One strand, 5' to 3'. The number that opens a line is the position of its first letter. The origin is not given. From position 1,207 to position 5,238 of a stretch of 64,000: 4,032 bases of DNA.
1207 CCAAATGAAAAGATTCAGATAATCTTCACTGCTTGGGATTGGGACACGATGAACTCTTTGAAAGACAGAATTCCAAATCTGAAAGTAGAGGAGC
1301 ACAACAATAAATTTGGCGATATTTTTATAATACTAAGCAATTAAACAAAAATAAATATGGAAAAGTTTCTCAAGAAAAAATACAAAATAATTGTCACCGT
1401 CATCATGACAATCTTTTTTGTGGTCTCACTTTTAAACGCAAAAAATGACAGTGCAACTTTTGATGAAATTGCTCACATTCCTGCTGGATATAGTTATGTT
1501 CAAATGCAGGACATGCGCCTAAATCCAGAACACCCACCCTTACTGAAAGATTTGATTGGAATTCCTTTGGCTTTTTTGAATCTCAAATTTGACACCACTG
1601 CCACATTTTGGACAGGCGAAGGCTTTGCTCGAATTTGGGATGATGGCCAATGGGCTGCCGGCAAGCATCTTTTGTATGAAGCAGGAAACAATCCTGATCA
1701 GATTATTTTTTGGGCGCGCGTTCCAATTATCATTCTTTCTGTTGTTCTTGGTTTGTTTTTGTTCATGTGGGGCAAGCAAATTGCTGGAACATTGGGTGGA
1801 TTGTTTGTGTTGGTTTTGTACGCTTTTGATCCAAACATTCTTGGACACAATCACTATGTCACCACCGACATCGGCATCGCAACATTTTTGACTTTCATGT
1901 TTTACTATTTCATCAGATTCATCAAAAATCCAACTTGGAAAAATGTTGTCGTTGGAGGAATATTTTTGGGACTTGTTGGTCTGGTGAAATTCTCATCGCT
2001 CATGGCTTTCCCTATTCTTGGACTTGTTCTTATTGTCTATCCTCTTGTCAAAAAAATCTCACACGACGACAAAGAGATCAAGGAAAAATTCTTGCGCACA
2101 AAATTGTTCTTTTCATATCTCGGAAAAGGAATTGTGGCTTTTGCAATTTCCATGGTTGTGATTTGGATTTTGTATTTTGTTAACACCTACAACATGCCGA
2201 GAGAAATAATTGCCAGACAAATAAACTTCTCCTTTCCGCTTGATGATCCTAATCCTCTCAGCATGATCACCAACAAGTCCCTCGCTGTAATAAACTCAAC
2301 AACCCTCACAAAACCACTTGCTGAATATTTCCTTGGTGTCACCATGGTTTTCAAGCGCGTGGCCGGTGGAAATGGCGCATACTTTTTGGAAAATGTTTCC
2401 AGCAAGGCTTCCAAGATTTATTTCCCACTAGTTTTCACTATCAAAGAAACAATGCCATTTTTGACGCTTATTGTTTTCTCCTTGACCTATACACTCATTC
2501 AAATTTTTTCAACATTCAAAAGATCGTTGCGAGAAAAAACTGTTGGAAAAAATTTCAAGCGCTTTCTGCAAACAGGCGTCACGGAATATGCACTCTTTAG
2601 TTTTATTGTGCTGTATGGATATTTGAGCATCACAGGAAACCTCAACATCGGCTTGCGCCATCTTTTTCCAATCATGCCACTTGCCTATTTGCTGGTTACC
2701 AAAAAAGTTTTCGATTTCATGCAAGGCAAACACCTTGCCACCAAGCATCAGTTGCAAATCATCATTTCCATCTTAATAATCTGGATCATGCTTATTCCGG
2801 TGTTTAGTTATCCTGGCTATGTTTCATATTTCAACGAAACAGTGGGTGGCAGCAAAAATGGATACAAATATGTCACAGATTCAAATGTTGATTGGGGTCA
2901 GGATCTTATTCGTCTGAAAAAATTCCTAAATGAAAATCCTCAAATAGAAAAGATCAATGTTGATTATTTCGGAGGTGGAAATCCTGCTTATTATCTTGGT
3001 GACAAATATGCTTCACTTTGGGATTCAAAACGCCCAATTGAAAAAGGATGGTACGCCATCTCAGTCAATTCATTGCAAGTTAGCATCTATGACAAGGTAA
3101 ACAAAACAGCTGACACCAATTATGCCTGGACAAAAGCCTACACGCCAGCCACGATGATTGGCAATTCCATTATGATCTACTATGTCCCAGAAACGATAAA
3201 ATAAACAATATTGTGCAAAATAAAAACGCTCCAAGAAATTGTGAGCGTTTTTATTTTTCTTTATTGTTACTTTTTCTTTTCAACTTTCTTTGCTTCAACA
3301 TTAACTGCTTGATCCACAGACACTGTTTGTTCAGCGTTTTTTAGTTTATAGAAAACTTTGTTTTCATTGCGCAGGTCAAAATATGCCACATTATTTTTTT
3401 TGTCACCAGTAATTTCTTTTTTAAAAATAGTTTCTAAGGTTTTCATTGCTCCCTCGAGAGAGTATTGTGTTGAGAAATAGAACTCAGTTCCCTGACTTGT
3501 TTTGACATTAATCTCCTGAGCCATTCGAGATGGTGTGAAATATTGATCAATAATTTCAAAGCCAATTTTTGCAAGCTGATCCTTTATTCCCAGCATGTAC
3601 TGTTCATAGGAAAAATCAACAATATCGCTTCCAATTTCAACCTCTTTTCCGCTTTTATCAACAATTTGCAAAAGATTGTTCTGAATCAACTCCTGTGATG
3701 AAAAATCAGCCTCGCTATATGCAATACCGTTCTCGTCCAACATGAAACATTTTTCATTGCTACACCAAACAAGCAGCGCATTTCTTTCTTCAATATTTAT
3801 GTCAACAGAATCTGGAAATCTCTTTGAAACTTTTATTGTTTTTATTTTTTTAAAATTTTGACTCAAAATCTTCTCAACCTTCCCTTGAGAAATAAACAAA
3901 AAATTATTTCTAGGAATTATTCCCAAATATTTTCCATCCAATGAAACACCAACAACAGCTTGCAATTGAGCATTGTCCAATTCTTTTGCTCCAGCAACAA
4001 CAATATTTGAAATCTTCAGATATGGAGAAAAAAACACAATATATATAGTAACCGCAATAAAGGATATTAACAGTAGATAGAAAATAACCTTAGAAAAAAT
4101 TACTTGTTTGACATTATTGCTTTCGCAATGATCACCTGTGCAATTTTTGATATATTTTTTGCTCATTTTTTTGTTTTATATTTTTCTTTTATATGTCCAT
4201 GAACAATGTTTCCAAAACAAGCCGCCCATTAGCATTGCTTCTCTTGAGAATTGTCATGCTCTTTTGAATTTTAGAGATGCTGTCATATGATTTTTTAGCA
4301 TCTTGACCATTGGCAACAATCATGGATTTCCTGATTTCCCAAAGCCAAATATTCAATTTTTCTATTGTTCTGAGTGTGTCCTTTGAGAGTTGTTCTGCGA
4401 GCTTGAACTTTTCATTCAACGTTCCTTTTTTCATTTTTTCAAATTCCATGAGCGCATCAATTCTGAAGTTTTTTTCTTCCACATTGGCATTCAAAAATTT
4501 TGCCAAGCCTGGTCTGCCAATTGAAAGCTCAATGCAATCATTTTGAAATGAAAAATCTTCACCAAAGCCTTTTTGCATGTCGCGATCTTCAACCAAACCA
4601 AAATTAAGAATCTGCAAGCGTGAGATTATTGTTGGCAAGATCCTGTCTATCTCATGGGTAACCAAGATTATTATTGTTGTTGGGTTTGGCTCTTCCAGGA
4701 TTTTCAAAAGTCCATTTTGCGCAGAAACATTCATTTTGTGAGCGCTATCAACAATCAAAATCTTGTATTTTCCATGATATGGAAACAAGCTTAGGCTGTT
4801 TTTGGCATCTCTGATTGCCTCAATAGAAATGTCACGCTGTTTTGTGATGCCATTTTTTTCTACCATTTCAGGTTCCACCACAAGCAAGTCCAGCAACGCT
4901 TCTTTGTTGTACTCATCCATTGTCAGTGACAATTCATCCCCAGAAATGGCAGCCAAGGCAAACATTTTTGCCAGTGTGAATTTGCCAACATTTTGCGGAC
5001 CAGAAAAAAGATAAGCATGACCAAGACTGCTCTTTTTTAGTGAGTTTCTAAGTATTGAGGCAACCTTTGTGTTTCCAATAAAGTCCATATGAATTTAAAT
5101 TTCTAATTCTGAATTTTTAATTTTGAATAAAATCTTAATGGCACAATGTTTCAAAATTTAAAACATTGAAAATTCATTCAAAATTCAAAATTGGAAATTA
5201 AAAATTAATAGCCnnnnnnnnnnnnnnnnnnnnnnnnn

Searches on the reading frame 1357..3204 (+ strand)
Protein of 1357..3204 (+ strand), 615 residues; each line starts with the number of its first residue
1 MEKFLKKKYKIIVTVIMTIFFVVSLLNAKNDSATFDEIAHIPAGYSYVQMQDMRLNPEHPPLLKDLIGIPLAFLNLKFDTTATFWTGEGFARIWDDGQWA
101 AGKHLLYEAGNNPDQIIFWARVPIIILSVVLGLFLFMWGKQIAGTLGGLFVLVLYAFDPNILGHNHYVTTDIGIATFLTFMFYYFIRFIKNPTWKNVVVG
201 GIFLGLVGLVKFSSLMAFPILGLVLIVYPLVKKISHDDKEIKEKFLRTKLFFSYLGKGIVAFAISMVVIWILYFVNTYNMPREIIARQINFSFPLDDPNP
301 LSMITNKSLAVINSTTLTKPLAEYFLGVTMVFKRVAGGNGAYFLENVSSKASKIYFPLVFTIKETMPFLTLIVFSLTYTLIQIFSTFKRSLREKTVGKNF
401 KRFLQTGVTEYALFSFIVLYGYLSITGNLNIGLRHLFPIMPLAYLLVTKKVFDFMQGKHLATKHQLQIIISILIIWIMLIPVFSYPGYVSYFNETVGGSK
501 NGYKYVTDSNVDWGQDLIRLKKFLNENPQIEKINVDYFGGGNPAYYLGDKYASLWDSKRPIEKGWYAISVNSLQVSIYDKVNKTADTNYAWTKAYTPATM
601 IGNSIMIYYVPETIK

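Call 85: search_protein_families(library=pfam, proteins=[window:1357-3204:+], max_evalue=0.00001)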
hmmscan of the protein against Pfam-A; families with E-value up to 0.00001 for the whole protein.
window:1357-3204:+ (615 aa): 1 family
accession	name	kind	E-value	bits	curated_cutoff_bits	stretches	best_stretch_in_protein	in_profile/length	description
PF13231.12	PMT_2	-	1.5e-09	38.7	26.1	1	120-229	24-133/160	Dolichyl-phosphate-mannose-protein mannosyltransferase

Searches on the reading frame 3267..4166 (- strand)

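Call 85: search_protein_families(library=pfam, proteins=[window:3267-4166:-], max_evalue=0.00001)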
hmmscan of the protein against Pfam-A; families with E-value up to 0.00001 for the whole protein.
window:3267-4166:- (299 aa): 1 family
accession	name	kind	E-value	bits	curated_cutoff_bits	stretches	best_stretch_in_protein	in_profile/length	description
PF08478.15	POTRA_1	-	1.1e-10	42.1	23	1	51-128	2-69/69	POTRA domain, FtsQ-type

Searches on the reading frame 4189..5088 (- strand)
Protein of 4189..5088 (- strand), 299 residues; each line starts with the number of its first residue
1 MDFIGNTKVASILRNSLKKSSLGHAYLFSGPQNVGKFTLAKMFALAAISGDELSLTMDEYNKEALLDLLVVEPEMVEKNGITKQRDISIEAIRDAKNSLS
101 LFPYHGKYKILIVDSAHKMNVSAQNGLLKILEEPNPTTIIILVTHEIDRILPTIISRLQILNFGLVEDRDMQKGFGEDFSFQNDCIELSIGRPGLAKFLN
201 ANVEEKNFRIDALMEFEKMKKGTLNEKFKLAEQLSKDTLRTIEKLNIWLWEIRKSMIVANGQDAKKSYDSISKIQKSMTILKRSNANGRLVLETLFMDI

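Call 85: search_protein_families(library=pfam, proteins=[window:4189-5088:-], max_evalue=0.00001)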
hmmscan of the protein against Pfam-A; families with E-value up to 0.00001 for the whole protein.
window:4189-5088:- (299 aa): 2 families
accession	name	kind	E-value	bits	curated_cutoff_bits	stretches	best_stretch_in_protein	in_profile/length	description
PF13177.12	DNA_pol3_delta2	-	8.8e-37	127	27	1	6-163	2-157/161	DNA polymerase III, delta subunit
PF00004.35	AAA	-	1.7e-06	29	21.2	1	27-160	2-125/131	ATPase family associated with various cellular activities (AAA)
